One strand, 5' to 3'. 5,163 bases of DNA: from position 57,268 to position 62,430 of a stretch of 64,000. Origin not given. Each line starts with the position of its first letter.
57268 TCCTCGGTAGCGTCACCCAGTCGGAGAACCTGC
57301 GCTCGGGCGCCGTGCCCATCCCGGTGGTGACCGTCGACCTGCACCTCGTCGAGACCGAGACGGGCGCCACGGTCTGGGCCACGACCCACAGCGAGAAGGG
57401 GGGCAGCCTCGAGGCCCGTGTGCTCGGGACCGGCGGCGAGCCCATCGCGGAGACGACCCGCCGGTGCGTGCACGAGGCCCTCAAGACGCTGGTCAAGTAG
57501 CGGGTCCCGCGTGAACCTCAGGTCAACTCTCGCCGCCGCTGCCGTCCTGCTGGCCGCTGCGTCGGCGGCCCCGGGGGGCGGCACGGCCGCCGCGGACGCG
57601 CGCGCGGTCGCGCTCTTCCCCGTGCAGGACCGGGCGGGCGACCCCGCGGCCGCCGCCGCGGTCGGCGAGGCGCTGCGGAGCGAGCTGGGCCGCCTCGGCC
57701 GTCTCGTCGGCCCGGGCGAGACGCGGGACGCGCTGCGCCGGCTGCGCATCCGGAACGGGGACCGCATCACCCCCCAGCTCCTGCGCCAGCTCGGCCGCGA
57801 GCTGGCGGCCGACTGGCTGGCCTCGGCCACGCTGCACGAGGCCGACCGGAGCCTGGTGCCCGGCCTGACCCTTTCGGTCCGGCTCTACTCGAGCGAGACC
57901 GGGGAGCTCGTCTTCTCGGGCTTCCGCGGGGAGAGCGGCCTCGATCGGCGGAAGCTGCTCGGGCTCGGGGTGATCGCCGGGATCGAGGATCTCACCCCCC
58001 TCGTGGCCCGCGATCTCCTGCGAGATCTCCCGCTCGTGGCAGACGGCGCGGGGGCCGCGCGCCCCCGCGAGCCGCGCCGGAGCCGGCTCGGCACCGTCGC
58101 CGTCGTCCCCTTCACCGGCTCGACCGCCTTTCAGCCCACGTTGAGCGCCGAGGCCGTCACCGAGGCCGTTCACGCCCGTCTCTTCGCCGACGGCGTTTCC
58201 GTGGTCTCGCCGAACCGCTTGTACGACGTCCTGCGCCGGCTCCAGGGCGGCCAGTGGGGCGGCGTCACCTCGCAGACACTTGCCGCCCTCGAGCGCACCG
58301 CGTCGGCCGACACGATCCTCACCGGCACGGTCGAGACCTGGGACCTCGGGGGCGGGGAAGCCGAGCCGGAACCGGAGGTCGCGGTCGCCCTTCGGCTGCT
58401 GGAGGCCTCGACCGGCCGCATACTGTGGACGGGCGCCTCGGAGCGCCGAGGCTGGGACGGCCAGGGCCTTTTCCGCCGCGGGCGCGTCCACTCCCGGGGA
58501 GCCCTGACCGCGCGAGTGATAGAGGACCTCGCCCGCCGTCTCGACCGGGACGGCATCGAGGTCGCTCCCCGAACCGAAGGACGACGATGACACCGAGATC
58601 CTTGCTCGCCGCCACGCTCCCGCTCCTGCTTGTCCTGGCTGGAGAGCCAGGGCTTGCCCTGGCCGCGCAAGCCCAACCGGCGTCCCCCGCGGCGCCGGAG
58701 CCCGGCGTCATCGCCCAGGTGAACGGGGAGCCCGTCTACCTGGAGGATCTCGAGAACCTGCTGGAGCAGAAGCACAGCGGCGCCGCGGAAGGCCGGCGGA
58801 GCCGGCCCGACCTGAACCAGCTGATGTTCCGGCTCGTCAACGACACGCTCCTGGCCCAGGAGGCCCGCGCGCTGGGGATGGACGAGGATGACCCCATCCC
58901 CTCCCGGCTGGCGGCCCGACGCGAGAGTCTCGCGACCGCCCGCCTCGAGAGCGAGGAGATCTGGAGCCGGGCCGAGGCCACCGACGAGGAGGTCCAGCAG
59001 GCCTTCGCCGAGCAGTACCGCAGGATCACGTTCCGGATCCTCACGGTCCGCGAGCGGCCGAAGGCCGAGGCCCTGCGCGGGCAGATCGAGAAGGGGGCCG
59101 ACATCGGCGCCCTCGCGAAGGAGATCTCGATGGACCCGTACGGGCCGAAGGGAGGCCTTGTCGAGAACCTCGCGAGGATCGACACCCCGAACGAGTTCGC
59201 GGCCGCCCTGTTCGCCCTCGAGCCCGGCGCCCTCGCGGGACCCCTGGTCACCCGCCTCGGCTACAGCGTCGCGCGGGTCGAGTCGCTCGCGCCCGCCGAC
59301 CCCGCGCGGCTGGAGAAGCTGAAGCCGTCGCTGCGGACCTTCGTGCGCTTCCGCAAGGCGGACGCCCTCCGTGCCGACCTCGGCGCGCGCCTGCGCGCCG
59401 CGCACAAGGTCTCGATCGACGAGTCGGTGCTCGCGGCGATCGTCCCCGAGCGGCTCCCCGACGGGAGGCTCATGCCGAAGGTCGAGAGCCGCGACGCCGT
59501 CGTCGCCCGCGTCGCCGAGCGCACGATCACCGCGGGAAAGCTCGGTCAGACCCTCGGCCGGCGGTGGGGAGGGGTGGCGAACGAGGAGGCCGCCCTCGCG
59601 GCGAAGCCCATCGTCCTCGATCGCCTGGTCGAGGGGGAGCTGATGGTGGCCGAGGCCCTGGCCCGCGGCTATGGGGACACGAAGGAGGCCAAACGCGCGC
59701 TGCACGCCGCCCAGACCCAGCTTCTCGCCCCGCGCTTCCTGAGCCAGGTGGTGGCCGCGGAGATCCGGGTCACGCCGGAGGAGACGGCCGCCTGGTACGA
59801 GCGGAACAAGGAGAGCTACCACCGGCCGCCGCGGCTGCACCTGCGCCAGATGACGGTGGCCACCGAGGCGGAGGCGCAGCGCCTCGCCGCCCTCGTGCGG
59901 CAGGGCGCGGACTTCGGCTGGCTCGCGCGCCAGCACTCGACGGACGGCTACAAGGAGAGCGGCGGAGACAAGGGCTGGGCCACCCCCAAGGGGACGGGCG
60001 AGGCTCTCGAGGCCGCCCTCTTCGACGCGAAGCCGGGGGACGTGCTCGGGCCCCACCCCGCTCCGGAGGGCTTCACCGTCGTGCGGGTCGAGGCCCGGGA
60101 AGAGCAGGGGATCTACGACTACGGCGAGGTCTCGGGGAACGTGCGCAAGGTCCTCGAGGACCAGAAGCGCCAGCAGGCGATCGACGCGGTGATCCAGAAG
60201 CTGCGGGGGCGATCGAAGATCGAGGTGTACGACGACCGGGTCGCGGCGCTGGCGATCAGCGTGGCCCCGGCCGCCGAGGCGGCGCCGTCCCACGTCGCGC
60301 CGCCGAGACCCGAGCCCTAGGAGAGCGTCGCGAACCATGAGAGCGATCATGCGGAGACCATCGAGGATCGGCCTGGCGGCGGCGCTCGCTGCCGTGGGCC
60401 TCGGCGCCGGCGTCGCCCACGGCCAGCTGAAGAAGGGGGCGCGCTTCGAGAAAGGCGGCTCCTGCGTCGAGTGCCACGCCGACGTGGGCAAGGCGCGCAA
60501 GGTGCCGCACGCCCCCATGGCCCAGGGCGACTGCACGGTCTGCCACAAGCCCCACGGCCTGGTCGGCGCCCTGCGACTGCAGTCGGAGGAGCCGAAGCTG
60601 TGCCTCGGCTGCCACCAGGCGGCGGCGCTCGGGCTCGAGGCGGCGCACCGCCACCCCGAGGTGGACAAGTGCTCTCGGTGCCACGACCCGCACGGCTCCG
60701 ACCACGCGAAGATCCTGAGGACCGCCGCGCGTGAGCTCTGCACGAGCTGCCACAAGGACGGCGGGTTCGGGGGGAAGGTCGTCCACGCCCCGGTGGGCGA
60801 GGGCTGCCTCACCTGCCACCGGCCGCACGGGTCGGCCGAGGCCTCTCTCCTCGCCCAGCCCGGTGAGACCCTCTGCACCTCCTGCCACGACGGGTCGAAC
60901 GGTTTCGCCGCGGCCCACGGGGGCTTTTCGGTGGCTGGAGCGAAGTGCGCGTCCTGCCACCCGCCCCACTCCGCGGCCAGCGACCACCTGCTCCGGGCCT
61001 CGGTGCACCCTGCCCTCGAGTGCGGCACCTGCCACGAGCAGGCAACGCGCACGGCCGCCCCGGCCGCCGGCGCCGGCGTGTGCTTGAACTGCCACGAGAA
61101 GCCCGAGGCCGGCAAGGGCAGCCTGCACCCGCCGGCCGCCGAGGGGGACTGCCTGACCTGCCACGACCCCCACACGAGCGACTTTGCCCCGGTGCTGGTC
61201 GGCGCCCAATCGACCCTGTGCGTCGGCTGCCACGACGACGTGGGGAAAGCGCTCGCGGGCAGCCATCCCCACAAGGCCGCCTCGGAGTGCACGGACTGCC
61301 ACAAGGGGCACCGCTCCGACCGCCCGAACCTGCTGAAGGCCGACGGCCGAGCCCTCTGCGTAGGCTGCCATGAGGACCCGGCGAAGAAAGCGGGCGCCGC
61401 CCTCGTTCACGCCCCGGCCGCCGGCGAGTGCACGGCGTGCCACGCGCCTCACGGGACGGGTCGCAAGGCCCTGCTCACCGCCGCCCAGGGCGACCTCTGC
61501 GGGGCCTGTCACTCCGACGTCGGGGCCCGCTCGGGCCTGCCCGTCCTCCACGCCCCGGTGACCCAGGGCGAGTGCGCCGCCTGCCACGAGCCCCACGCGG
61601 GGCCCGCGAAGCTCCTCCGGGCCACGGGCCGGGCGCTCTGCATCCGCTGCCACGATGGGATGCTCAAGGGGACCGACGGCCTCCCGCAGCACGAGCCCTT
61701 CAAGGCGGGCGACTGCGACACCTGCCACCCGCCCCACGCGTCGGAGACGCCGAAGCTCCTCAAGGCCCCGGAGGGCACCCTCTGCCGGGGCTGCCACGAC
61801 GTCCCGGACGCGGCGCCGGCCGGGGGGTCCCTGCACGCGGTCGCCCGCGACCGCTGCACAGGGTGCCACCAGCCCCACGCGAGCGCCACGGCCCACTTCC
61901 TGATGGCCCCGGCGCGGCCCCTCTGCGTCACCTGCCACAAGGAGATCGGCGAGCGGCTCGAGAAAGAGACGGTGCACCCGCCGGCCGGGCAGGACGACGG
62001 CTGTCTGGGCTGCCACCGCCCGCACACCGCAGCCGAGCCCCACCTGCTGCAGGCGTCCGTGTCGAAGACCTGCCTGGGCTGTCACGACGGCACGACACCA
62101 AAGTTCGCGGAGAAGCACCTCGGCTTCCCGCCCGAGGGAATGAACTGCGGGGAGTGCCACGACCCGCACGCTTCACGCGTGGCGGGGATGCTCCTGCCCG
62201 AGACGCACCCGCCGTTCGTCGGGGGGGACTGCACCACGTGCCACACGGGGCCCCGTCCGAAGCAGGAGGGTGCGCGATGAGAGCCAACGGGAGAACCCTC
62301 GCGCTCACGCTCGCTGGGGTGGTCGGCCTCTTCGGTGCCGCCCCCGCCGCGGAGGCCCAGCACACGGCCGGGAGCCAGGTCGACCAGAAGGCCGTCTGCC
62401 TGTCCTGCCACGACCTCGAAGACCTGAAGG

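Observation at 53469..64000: Complete omcS-plus-companion gene set: candidate nanowire assembly, secretion and charging locus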

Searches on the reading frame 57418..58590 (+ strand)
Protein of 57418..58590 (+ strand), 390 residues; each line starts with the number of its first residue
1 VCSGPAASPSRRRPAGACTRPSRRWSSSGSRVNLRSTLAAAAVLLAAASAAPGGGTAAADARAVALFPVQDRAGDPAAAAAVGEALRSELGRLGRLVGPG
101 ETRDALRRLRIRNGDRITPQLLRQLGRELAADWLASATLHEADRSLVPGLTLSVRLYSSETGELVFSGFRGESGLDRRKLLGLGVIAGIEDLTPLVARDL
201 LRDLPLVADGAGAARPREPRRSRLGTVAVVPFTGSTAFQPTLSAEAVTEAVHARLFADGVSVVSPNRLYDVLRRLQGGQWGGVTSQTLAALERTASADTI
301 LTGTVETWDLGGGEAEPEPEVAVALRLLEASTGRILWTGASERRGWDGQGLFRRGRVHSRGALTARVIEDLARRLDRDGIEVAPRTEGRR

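Call 8: search_protein_families(library=pfam, proteins=[window:57418-58590:+], max_evalue=0.01)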
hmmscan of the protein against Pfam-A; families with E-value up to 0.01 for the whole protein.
window:57418-58590:+ (390 aa): 2 families
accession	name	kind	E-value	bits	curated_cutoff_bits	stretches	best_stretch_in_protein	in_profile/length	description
PF13036.11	LpoB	-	0.00047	20.5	22.3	1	242-340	45-144/147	Peptidoglycan-synthase activator LpoB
PF17680.6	FlgO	-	0.0068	16.7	22.6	0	223-336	18-118/130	FlgO protein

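Call 10: search_protein_families(library=ncbifam, proteins=[window:57418-58590:+], max_evalue=0.01)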
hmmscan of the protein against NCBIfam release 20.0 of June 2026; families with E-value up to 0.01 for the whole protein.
window:57418-58590:+ (390 aa): 1 family
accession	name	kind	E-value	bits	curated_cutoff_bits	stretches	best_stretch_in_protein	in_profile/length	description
TIGR02722.1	lp_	equivalog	0.0029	17.6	110.55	0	240-341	83-185/189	penicillin-binding protein activator LpoB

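Call 53: search_protein_families(library=pfam, proteins=[window:57511-58587:+], max_evalue=1)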
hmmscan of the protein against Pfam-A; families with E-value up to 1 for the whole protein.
window:57511-58587:+ (359 aa): 4 families
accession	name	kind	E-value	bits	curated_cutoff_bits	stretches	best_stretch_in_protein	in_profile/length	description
PF13036.11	LpoB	-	0.00036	20.9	22.3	1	211-309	45-144/147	Peptidoglycan-synthase activator LpoB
PF17680.6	FlgO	-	0.0053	17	22.6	1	192-305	18-118/130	FlgO protein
PF05643.16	GNA1162-like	-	0.052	13.6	25.9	1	257-356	73-168/185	Putative lipoprotein GNA1162-like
PF03783.19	CsgG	-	0.11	12.3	20.8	1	195-306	11-144/210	Curli production assembly/transport component CsgG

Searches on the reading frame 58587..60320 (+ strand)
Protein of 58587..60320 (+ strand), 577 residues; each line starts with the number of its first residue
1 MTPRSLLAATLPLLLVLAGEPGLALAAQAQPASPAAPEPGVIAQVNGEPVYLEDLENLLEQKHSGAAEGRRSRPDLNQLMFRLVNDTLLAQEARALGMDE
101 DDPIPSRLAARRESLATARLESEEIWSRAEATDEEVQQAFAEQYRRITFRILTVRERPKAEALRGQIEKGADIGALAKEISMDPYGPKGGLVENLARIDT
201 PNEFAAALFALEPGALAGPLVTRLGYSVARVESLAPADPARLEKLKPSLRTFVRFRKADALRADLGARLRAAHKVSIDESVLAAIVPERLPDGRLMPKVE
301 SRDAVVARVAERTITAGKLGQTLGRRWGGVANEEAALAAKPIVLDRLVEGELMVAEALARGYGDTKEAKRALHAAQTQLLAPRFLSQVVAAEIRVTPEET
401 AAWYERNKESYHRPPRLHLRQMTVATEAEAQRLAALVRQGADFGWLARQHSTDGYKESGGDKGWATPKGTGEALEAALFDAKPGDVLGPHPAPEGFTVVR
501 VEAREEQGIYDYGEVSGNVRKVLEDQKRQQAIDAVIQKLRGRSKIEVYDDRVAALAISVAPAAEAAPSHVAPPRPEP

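Call 8: search_protein_families(library=pfam, proteins=[window:58587-60320:+], max_evalue=0.01)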
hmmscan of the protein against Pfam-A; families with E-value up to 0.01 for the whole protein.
window:58587-60320:+ (577 aa): 5 families
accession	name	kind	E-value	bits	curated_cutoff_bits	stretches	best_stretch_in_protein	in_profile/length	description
PF13145.12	Rotamase_2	-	1.1e-30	107.4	27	2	395-512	1-116/121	PPIC-type PPIASE domain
PF00639.27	Rotamase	-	1.2e-23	84.4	21.7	2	424-502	16-96/97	PPIC-type PPIASE domain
PF13616.12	Rotamase_3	-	2.8e-17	63.8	22.5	2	426-503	36-114/116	PPIC-type PPIASE domain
PF13624.11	SurA_N_3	-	0.00096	19.5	27.2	0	40-99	39-107/162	SurA-like N-terminal domain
PF13623.11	SurA_N_2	-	0.0051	17.1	28.5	0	40-99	41-109/145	SurA-like N-terminal domain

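Call 10: search_protein_families(library=ncbifam, proteins=[window:58587-60320:+], max_evalue=0.01)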
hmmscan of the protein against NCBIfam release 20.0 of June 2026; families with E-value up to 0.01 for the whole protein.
window:58587-60320:+ (577 aa): 11 families
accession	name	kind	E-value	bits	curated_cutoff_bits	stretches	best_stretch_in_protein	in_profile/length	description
NF000809.0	PRK00059.1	equivalog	6.2e-30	104.7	303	2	377-552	157-335/336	peptidylprolyl isomerase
NF008054.0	PRK10788.1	equivalog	5.3e-26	91.5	493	2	390-539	244-393/626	peptidylprolyl isomerase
NF002824.0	PRK02998.1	subfamily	7.1e-18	65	360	2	413-537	131-258/283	peptidylprolyl isomerase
TIGR02925.1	cis_trans_EpsD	equivalog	1.7e-16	60.6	108.9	2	300-406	23-128/232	EpsD family peptidyl-prolyl cis-trans isomerase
NF008038.0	PRK10770.1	equivalog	4.3e-16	58.7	394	2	426-503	195-272/431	peptidylprolyl isomerase SurA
NF002827.0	PRK03002.1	equivalog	1.9e-14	53.4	343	1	413-532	133-251/285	peptidylprolyl isomerase PrsA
NF011969.0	PRK15441.1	equivalog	9.5e-11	42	127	1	153-231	11-89/93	peptidylprolyl isomerase PpiC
NF002846.0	PRK03095.1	equivalog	1.3e-10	41.3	361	1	408-531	126-247/287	peptidylprolyl isomerase PrsA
TIGR02933.1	nifM_nitrog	equivalog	2.5e-10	40.7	168.2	2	377-530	84-246/256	nitrogen fixation protein NifM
NF003356.0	PRK04405.1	subfamily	1.6e-06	27.4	339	0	112-231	110-233/299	peptidylprolyl isomerase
TIGR04500.1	PpiC_rel_mature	subfamily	0.0001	21.7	180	0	468-505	268-305/340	TIGR04500 family putative peptide maturation system protein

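Call 50: search_solved_structures(query=window:58587-60317:+, max_evalue=0.001)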
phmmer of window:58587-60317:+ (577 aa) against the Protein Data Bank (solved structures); distinct sequences matched with E-value up to 0.001: 19.
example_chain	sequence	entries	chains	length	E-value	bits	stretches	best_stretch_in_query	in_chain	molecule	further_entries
8pz1_F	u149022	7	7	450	6.5e-14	54.9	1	426-502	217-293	Chaperone SurA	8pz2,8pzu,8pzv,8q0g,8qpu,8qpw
9hg5_F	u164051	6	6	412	8.5e-14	54.6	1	426-502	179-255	Chaperone SurA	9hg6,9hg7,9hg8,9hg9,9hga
1m5y_A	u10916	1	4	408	1.4e-13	53.9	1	426-502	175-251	Survival protein surA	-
8qpv_F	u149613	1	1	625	3.7e-13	52.4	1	426-502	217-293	Chaperone SurA,Outer membrane protein X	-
8qp5_P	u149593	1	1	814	1.2e-12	50.8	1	426-502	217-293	Chaperone SurA,Serine protease EspP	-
2pv3_A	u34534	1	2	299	1e-10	44.4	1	426-503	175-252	Chaperone surA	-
6vj4_A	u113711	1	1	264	3.4e-10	42.7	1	411-551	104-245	Peptidylprolyl isomerase PrsA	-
4wo7_A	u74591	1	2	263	7.3e-10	41.6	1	393-550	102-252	Foldase protein PrsA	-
3rfw_A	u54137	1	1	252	1.4e-09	40.6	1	365-546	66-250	Cell-binding factor 2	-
5ez1_A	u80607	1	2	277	1.5e-08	37.2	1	305-547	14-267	Putative peptidyl-prolyl cis-trans isomerase HP_0175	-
2pv1_A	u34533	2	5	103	1.6e-08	37.2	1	426-502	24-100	Chaperone surA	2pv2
6bhf_A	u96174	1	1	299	2.3e-08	36.6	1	333-547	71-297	Putative peptidyl-prolyl cis-trans isomerase HP_0175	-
6vj6_A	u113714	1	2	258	7.5e-08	34.9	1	411-530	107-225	Peptidylprolyl isomerase (PrsA)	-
1zk6_A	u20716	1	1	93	2.8e-06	29.7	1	420-500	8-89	Foldase protein prsA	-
5tvl_A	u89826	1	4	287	1.6e-05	27.3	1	107-272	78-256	Foldase protein PrsA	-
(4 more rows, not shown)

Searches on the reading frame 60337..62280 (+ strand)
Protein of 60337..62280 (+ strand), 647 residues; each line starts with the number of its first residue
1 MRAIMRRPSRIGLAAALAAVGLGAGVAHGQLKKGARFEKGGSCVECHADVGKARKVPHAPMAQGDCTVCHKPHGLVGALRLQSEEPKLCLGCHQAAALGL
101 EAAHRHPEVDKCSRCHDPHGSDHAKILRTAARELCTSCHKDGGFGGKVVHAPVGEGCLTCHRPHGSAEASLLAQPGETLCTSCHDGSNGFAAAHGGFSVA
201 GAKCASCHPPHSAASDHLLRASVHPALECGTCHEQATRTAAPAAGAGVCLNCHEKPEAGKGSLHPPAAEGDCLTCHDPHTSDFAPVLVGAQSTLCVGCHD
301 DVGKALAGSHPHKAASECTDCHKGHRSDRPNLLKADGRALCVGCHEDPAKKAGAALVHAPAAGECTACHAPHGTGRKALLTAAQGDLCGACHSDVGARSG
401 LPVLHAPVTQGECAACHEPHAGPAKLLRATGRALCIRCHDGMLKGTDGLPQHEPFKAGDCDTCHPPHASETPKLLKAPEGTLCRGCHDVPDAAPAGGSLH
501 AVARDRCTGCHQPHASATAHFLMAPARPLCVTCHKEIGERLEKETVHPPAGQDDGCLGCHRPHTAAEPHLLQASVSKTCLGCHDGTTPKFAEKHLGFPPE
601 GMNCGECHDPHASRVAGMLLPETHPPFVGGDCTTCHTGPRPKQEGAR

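Call 8: search_protein_families(library=pfam, proteins=[window:60337-62280:+], max_evalue=0.01)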
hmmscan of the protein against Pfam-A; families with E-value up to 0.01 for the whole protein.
window:60337-62280:+ (647 aa): 5 families
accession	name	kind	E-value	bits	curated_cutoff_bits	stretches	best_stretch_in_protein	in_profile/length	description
PF09699.15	Paired_CXXCH_1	-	2.7e-122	398.7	20.6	12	150-186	1-38/41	Doubled CXXCH motif (Paired_CXXCH_1)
PF14522.11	Cytochrome_C7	-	6.3e-33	112.9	24.8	7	150-208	8-66/67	Cytochrome c7 and related cytochrome c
PF14537.11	Cytochrom_c3_2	-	8.3e-26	90.7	25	5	227-300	7-79/79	Cytochrome c3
PF02085.21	Cytochrom_CIII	-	1.2e-10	42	22.9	1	358-439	28-101/101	Class III cytochrome C family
PF22113.1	Mtrc-MtrF_II-IV_dom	-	5.2e-10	39.6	30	0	132-280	6-167/176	Outer membrane cytochrome MtrC/MtrF-like, domains II/IV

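Call 10: search_protein_families(library=ncbifam, proteins=[window:60337-62280:+], max_evalue=0.01)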
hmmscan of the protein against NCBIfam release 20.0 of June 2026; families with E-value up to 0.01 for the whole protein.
window:60337-62280:+ (647 aa): 7 families
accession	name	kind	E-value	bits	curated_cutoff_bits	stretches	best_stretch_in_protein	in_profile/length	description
TIGR01905.1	paired_CXXCH_1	subfamily_domain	5.4e-121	394.3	25.2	12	264-302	1-39/41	doubled CXXCH domain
TIGR03508.1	decahem_SO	subfamily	1.5e-87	293.3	192.2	7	245-395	69-222/258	DmsE family decaheme c-type cytochrome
NF041028.1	decahem_GSU2203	exception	2.2e-67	227.6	325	4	41-186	102-254/317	GSU2203 family decaheme c-type cytochrome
NF045722.1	c3_cytochr_TmcA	equivalog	7.1e-16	58.2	114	1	246-304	57-115/125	acidic tetraheme cytochrome c3 TmcA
TIGR03507.1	decahem_SO1788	subfamily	1.2e-15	57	209.3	3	506-571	245-313/672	OmcA/MtrC family decaheme c-type cytochrome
TIGR03153.1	cytochr_NrfH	equivalog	1e-12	48.3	134.2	0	433-537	29-136/138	cytochrome c nitrite reductase small subunit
NF047727.1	4hemeCytCCctA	equivalog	6.3e-08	32.7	180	0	228-301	39-106/109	tetraheme c-type cytochrome CctA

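Call 48: search_solved_structures(query=window:60337-62277:+, max_evalue=0.001)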
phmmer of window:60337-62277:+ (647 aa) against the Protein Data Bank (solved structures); distinct sequences matched with E-value up to 0.001: 1.
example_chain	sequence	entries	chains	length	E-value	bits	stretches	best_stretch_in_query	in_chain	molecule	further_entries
6r2q_A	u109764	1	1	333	1e-15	60.5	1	40-196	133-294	Cystathionine beta-synthase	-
